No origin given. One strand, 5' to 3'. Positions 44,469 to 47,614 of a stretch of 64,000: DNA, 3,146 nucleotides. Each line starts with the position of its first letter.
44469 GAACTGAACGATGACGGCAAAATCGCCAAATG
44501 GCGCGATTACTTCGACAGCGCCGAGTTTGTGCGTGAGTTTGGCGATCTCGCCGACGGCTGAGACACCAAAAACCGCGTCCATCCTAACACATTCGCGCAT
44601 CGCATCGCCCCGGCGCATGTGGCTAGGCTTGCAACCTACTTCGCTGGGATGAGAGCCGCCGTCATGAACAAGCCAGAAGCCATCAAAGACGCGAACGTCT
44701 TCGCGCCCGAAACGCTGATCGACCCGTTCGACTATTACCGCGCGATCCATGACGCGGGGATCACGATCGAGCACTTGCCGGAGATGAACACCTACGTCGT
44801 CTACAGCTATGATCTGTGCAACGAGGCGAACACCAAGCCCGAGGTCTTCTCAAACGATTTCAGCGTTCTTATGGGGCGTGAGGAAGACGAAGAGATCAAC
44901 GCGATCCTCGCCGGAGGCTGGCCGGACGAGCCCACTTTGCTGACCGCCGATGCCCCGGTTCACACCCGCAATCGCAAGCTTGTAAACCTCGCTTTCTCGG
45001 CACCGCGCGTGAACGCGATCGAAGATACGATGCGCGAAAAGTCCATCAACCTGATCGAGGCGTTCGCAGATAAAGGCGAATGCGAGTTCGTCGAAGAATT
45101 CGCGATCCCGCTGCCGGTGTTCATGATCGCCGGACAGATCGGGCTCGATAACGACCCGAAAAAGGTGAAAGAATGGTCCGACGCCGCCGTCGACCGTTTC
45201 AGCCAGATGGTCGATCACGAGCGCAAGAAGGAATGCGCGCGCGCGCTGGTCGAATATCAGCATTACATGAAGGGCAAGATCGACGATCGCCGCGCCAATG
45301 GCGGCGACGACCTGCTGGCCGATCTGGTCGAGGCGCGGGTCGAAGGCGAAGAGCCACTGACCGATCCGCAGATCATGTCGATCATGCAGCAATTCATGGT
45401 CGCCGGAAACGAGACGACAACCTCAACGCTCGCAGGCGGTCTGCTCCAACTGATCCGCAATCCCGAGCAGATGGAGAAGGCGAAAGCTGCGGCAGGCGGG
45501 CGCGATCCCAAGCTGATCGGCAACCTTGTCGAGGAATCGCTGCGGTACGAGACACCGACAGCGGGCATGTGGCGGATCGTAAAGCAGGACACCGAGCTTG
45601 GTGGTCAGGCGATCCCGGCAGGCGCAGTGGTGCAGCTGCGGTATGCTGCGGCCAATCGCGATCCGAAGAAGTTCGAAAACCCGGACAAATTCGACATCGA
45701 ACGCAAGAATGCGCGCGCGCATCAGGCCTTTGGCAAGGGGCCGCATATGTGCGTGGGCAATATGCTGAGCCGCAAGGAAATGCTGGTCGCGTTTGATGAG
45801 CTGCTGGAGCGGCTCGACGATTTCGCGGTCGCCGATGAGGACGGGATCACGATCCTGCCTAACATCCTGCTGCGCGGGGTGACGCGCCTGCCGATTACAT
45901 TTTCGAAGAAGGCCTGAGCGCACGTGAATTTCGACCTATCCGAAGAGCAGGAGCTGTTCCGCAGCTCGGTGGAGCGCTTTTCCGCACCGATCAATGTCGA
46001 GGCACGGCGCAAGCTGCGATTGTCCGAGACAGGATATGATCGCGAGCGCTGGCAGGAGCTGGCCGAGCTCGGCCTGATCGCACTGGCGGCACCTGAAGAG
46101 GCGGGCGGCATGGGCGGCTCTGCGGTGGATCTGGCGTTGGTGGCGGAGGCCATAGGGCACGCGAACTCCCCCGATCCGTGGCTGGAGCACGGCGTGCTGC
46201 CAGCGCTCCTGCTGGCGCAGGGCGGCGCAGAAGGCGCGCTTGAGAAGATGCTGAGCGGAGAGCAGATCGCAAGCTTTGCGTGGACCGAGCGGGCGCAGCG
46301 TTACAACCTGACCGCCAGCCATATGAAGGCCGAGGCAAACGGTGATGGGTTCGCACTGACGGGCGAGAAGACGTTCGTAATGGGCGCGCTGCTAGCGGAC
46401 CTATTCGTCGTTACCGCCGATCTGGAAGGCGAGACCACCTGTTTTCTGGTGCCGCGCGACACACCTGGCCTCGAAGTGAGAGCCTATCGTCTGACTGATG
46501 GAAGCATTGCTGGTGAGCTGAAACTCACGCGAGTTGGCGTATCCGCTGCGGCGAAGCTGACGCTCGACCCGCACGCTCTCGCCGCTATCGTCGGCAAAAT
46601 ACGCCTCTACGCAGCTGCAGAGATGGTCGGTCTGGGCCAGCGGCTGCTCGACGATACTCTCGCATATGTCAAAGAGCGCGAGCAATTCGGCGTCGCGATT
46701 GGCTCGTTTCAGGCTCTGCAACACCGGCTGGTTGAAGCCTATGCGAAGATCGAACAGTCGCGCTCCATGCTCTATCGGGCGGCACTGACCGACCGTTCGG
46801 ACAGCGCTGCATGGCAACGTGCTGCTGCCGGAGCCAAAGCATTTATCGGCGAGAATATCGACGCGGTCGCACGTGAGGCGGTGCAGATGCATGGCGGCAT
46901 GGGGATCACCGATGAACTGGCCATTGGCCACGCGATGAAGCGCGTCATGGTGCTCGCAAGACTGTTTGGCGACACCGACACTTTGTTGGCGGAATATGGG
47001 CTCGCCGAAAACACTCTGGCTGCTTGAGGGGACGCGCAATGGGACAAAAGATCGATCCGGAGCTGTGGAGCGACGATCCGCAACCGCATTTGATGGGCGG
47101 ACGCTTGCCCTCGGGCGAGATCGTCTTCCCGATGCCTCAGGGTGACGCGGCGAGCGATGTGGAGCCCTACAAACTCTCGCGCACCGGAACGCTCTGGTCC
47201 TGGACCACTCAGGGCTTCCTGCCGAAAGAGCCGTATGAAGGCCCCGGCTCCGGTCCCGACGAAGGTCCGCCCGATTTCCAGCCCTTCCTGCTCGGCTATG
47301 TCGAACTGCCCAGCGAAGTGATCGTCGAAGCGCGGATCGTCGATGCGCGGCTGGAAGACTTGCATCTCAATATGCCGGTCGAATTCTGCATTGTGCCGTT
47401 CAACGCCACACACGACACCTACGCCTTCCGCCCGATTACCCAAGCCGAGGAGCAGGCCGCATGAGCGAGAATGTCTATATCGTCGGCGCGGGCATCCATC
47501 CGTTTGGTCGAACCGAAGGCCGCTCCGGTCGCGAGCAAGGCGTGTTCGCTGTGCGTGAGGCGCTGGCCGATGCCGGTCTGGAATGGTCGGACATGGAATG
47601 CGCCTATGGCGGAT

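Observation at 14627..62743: About 48-kb catabolic super-cluster for an unidentified hydrophobic (terpenoid/steroid/oxidised-lipid) substrate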

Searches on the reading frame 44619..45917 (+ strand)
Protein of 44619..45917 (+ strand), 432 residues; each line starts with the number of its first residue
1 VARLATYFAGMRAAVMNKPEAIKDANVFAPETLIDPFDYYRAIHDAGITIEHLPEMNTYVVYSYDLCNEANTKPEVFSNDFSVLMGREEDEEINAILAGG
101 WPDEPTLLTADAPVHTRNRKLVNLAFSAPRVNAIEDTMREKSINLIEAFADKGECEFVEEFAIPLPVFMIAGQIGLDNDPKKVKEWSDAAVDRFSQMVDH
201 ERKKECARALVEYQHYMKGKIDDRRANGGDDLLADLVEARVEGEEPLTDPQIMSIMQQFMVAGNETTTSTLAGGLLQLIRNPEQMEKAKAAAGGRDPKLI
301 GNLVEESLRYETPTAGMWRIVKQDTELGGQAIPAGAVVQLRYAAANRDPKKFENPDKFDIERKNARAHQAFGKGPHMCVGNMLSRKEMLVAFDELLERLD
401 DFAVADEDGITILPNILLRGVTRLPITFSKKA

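Call 10: search_protein_families(library=pfam, proteins=[window:44619-45917:+], max_evalue=0.001)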
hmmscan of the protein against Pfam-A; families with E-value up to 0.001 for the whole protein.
window:44619-45917:+ (432 aa): 1 family
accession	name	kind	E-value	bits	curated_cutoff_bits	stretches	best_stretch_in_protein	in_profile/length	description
PF00067.27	p450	-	8.3e-36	124.2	22.8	1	107-400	87-433/462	Cytochrome P450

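Call 13: search_protein_families(library=ncbifam, proteins=[window:44619-45917:+], max_evalue=0.00001)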
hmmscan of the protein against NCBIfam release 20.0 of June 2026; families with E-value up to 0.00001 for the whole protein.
window:44619-45917:+ (432 aa): 9 families
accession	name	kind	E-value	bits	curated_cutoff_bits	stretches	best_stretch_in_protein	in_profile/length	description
NF041177.1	Cyp119_Thmprot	equivalog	1.2e-47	162.5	680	1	58-427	20-365/368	cytochrome P450 Cyp119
TIGR04538.1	P450_cycloAA_1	subfamily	2.4e-47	161.6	500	1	26-426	1-392/395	cytochrome P450, cyclodipeptide synthase-associated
NF045816.1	PentlenlactSyn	equivalog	7.3e-36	123.7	700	1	113-428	89-396/396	pentalenolactone synthase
NF041802.1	P450_SolI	exception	3.1e-35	121.5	850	1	107-408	109-404/424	solanimycin biosynthesis cytochrome P450 SolI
TIGR04458.1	CYP450_TxtE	equivalog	5.1e-30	104.4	500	1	33-426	10-400/403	4-nitrotryptophan synthase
TIGR04515.1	P450_rel_GT_act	subfamily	1.7e-26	93.5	343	1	35-425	32-384/386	P450-derived glycosyltransferase activator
NF050147.1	aminopyruv_ApyO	equivalog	1.3e-24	86.7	525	1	112-411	85-404/444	RiPP biosynthesis cytochrome P450 ApyO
NF051859.1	AlbFlvMonOxTrpSyn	equivalog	9.1e-20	70.6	700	1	204-415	210-448/457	bifunctional albaflavenone monooxygenase/terpene synthase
NF045812.1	PentlenOxigase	equivalog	4.4e-17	62.1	800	1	213-398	200-408/444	pentalenene oxygenase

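Call 17: search_solved_structures(query=window:44619-45917:+, max_evalue=1e-10)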
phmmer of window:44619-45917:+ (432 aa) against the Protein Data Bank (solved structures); distinct sequences matched with E-value up to 1e-10: 423 (the best 60 are shown).
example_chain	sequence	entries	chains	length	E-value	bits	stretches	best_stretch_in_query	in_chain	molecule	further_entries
2xkr_A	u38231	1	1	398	2e-57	198.4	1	82-429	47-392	PUTATIVE CYTOCHROME P450 142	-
7p5t_A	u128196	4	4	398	2e-57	198.4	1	82-429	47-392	Steroid C26-monooxygenase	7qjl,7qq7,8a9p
8a6w_B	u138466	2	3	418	2.3e-57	198.1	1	82-429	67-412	Steroid C26-monooxygenase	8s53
7smz_A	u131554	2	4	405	9.3e-56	192.9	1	83-429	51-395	Cytochrome P450 142A3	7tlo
7sh5_A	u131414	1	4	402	1.6e-55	192.1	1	83-429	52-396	Cytochrome P450 142A3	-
8vxi_A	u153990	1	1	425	5.5e-55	190.3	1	104-429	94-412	CYP125MRCA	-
8vxg_A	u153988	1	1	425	7e-54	186.7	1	104-429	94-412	CYP125MRCA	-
2yoo_A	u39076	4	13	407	3.8e-53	184.3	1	81-430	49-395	P450 HEME-THIOLATE PROTEIN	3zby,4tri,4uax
5hdi_A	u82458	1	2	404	4.4e-52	180.8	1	22-426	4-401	Cytochrome P450 144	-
7wex_A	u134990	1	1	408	4.5e-52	180.7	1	105-428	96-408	Cytochrome P450 hydroxylase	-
5gwe_A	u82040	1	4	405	6.2e-51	177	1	30-429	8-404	Cytochrome P450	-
5xjn_A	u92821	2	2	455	8.2e-51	176.6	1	29-429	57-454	Cytochrome P450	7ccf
6gmf_A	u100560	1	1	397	4.4e-49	170.9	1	104-427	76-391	Putative cytochrome P450 hydroxylase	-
8z9s_A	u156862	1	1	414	2.2e-48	168.6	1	109-429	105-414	Cytochrome P450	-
1z8q_A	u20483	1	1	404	5.1e-48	167.4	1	107-427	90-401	6-deoxyerythronolide B hydroxylase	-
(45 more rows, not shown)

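Call 19: find_homologous_proteins(query=window:44619-45917:+, max_evalue=1e-30)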
Query window:44619-45917:+ (432 aa): 1560 proteins with E <= 1e-30 among 8000 candidates; the best 120 are listed.
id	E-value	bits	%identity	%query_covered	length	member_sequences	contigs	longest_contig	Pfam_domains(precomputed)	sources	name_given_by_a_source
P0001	2.3e-270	915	97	97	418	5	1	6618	PF00067.28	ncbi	-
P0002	2.9e-262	888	93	97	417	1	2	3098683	PF00067.28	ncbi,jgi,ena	-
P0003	1.8e-259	879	92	97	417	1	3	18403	PF00067.28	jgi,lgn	-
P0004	4.9e-258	874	92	96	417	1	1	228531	PF00067.28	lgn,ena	-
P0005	3.6e-257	871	92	96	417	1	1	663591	PF00067.28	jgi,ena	-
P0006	6.7e-257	870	92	97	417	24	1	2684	PF00067.28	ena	-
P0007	1.4e-256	869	92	96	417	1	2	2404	PF00067.28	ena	-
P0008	1.0e-254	863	91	97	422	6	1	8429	PF00067.28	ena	-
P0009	1.6e-254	862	91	97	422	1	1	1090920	PF00067.28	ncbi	-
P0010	3.0e-254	862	91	98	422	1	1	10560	PF00067.28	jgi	jgi:cytochrome P450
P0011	6.4e-252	854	89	97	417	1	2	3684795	PF00067.28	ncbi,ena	-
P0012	4.3e-249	845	89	97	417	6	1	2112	PF00067.28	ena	-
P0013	6.7e-248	841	89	96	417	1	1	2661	PF00067.28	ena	-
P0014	4.5e-247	838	89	96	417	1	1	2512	PF00067.28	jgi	-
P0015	4.2e-246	835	89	96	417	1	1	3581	PF00067.28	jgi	-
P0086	5.1e-232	788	84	97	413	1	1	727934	PF00067.28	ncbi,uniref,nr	ncbi:cytochrome P450 [Porphyrobacter sp. AAP60]|uniref:cytochrome P450 n=1 Tax=Porphyrobacter sp. AA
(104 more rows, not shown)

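Call 20: find_related_loci(query=window:44619-45917:+, collection=genome_contigs, flank=10000)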
Query window:44619-45917:+ (432 aa) in genome_contigs; peptide patterns used: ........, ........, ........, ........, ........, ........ (x = any residue, [..] = any of these).
224 stretches matched a pattern; 153 encode a relative of the query (tblastn E <= 1e-3); the best 80 are kept; 80 distinct loci.
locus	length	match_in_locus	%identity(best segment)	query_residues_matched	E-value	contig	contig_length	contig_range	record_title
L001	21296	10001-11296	91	1-432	0e+0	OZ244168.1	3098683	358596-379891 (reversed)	MAG: Erythrobacter sp. isolate f32e2afe-8b6c-4945-a3d3-f0998f5a6554 genome assembly, chromosome: 1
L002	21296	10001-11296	88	1-432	0e+0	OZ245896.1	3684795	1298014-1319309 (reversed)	MAG: Erythrobacter sp. isolate a8d39389-26aa-43b3-9e75-8f06f0a138e1 genome assembly, chromosome: 1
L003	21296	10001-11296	88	1-432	0e+0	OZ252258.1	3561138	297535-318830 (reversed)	MAG: Erythrobacter sp. isolate 9b738c14-747b-43ec-9f63-e9a0436dce42 genome assembly, chromosome: 1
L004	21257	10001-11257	92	12-430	0e+0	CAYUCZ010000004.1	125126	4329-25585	MAG TPA_asm: uncultured Porphyrobacter sp. isolate SRP135972_co2_130 genome assembly, contig: NODE_7_length_125126_cov_2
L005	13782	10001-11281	89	6-432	0e+0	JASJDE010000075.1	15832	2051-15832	MAG: Erythrobacter sp. isolate MO_188.B18 MO_188.c_4100, whole genome shotgun sequence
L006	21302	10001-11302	89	4-432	0e+0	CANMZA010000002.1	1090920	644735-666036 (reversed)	uncultured Erythrobacter sp. isolate 3-1133-3Z.fasta genome assembly, contig: NODE_2, whole genome shotgun sequence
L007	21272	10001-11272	88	5-432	0e+0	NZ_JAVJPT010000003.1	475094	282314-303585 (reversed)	MAG: Erythrobacter sp. isolate E1-EBD-20 k141_7417, whole genome shotgun sequence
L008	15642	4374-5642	88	8-430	0e+0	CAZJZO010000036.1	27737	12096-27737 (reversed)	MAG TPA_asm: uncultured Porphyrobacter sp. isolate SRP135972_co2_87 genome assembly, contig: NODE_1032_length_27737_cov_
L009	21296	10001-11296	87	1-432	0e+0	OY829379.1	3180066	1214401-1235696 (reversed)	MAG: Erythrobacter sp. isolate ee9c4741-f296-4909-b434-25d93b811455 genome assembly, chromosome: 1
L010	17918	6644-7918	85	8-432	0e+0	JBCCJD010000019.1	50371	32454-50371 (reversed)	MAG: Pseudomonadota bacterium isolate P01_C01_bin.105 k141_2124073_length_50371_cov_47.3131, whole genome shotgun sequen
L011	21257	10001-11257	86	10-432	0e+0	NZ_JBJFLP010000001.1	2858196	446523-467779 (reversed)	Erythrobacter sp. GH1-10 contig1, whole genome shotgun sequence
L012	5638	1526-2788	84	12-432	0e+0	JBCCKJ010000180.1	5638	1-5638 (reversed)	MAG: Pseudomonadota bacterium isolate P01_C01_bin.135 k141_322698_length_5638_cov_43.8279, whole genome shotgun sequence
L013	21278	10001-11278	85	4-430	0e+0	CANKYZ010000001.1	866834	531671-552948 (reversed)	uncultured Erythrobacter sp. isolate 3-320-G.fasta genome assembly, contig: NODE_1, whole genome shotgun sequence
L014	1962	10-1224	87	26-430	0e+0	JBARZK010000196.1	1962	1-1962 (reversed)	MAG: Erythrobacter sp. isolate MFD12172_ilm_asm_bin5 k127_39719, whole genome shotgun sequence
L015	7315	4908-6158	84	16-432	0e+0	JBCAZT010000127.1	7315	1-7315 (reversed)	MAG: Pseudomonadota bacterium isolate J06570_10 NODE_127_length_7315_cov_5.394722, whole genome shotgun sequence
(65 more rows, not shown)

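Call 49: search_dna_similar(query=window:44619-45917:+, collection=plasmids, mode=protein, max_rows=15, max_evalue=1e-60)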
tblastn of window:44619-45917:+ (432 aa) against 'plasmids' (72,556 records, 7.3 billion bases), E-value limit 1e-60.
Records with a match: 7; places in all: 7; records where one place covers at least 80% of the query: 7.
Best place of each record, by identity: <60% 7.
By first word of the organism name: Nostoc 2; Sphingobium 2; Novosphingobium 1; Paraburkholderia 1; Embleya 1.
By predicted mobility (MOB-suite, as given by PLSDB): mobilizable 4; conjugative 3.
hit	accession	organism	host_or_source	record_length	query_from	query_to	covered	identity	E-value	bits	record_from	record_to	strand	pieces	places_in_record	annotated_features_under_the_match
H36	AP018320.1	Nostoc sp. HK-01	-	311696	14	430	97%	44.8%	3e-109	360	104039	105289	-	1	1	cytochrome P450 like protein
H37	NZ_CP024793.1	Nostoc flagelliforme CCNUN1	cell culture,desert soil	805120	22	430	95%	44.2%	1e-104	347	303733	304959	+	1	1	cytochrome P450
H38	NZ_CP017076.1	Novosphingobium resinovorum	single cell,soil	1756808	8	431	98%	37.1%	2e-76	266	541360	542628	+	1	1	none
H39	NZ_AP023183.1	Paraburkholderia sp. PGU19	Physopelta gutta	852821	16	431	96%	34.0%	5e-64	230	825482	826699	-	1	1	cytochrome P450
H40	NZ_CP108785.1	Embleya sp. NBC_00888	-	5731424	50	429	88%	36.9%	2e-65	234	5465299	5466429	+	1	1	none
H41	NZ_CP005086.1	Sphingobium sp. TKS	-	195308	54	406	82%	37.5%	8e-63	226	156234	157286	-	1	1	cytochrome P450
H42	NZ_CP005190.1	Sphingobium sp. MI1205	-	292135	54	429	87%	35.2%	2e-61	223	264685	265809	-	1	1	cytochrome P450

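Call 73: find_encoding_contigs(protein=P0086, flank=10000, max_places=1)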
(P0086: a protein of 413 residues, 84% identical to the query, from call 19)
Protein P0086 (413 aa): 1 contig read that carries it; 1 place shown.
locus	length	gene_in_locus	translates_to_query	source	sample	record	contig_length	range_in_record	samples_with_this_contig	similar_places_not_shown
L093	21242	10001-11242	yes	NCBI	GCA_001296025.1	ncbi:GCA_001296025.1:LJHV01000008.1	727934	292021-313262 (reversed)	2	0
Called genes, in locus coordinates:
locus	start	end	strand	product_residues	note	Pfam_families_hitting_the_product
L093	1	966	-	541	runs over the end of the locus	PF00890:FAD_binding_2, PF01266:DAO, PF03486:HI0933_like (weak), PF12831:FAD_oxidored, PF13450:NAD_binding_8 (weak)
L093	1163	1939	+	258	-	PF00106:adh_short, PF01370:Epimerase (weak), PF08659:KR, PF23441:SDR, PF13561:adh_short_C2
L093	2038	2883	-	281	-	PF01488:Shikimate_DH (weak), PF00106:adh_short, PF08659:KR (weak), PF13561:adh_short_C2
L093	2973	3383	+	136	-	PF13577:SnoaL_4, PF14534:DUF4440, PF12680:SnoaL_2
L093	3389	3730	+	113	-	PF03992:ABM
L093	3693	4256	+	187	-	PF12804:NTP_transf_3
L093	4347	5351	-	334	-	PF16884:ADH_N_2, PF00107:ADH_zinc_N, PF13602:ADH_zinc_N_2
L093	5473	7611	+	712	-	PF04879:Molybdop_Fe4S4, PF00384:Molybdopterin, PF01568:Molydop_binding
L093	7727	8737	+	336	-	PF16884:ADH_N_2, PF00107:ADH_zinc_N, PF13602:ADH_zinc_N_2 (weak)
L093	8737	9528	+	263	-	PF06283:ThuA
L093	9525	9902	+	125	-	PF07366:SnoaL (weak), PF07858:LEH, PF12680:SnoaL_2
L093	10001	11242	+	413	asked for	PF00067:p450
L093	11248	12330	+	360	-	PF02771:Acyl-CoA_dh_N, PF02770:Acyl-CoA_dh_M, PF00441:Acyl-CoA_dh_1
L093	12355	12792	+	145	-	PF01796:OB_ChsH2_C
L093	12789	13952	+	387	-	PF00108:Thiolase_N (weak), PF02803:Thiolase_C (weak), PF22691:Thiolase_C_1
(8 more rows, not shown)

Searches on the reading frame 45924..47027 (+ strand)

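Call 10: search_protein_families(library=pfam, proteins=[window:45924-47027:+], max_evalue=0.001)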
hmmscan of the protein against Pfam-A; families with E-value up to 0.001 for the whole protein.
window:45924-47027:+ (367 aa): 4 families
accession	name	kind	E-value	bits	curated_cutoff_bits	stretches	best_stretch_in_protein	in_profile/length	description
PF00441.29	Acyl-CoA_dh_1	-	2.9e-25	89.6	22.4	1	227-354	15-141/150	Acyl-CoA dehydrogenase, C-terminal domain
PF02771.21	Acyl-CoA_dh_N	-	9.5e-14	52.2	22.9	1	6-83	1-77/113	Acyl-CoA dehydrogenase, N-terminal domain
PF02770.24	Acyl-CoA_dh_M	-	1.8e-13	50.9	33.3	1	117-193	1-86/97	Acyl-CoA dehydrogenase, middle domain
PF08028.16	Acyl-CoA_dh_2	-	9e-07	29.7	22.7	1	229-331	2-113/134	Acyl-CoA dehydrogenase, C-terminal domain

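Call 37: search_protein_families(library=ncbifam, proteins=[window:45924-47027:+], max_evalue=1e-20)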
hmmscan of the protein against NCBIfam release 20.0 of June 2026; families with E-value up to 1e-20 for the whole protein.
window:45924-47027:+ (367 aa): 10 families
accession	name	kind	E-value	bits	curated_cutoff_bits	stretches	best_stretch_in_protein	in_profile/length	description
TIGR03203.1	pimD_small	equivalog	4.3e-64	217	652.7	1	2-356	1-370/378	pimeloyl-CoA dehydrogenase small subunit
NF053553.1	prodigi_MBC_PigA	equivalog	1.2e-46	159.5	500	1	1-353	1-369/381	prodigiosin MBC biosynthesis dehydrogenase PigA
NF045652.1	ProlPCPDhRedW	equivalog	9.3e-41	139.9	650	1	13-352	8-362/376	L-prolyl-[peptidyl-carrier protein] dehydrogenase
NF050027.1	acylCoADhIpdE2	equivalog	3.7e-38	131.8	450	1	200-356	158-304/311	acyl-CoA dehydrogenase IpdE2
NF042972.1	AcrlCoAredClosAcrC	equivalog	1.5e-37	129.2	640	1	1-334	1-348/378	acryloyl-CoA reductase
NF058590.1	AcCoDHFadEBacil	equivalog_domain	1.2e-31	109.9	600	1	4-351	20-398/586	acyl-CoA dehydrogenase FadE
NF008997.0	PRK12341.1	equivalog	4.1e-31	108.4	537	1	1-354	1-367/382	acyl-CoA dehydrogenase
NF045552.1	GlutCoADH_Des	equivalog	1.1e-26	94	470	1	1-336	1-353/387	glutaryl-CoA dehydrogenase Acd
NF042439.1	SulpropCoADesulf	equivalog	3.1e-25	88.7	600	1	37-341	24-349/379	3-sulfinopropanoyl-CoA desulfinase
NF002885.1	PRK03354.1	equivalog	9.9e-24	84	540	1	1-354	1-364/378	crotonobetainyl-CoA dehydrogenase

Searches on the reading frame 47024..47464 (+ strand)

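Call 10: search_protein_families(library=pfam, proteins=[window:47024-47464:+], max_evalue=0.001)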
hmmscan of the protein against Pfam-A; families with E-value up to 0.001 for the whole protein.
window:47024-47464:+ (146 aa): 1 family
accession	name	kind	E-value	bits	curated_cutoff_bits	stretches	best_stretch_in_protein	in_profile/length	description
PF01796.24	OB_ChsH2_C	-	5.6e-11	42.6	27.1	1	51-122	4-63/65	ChsH2, C-terminal OB-fold domain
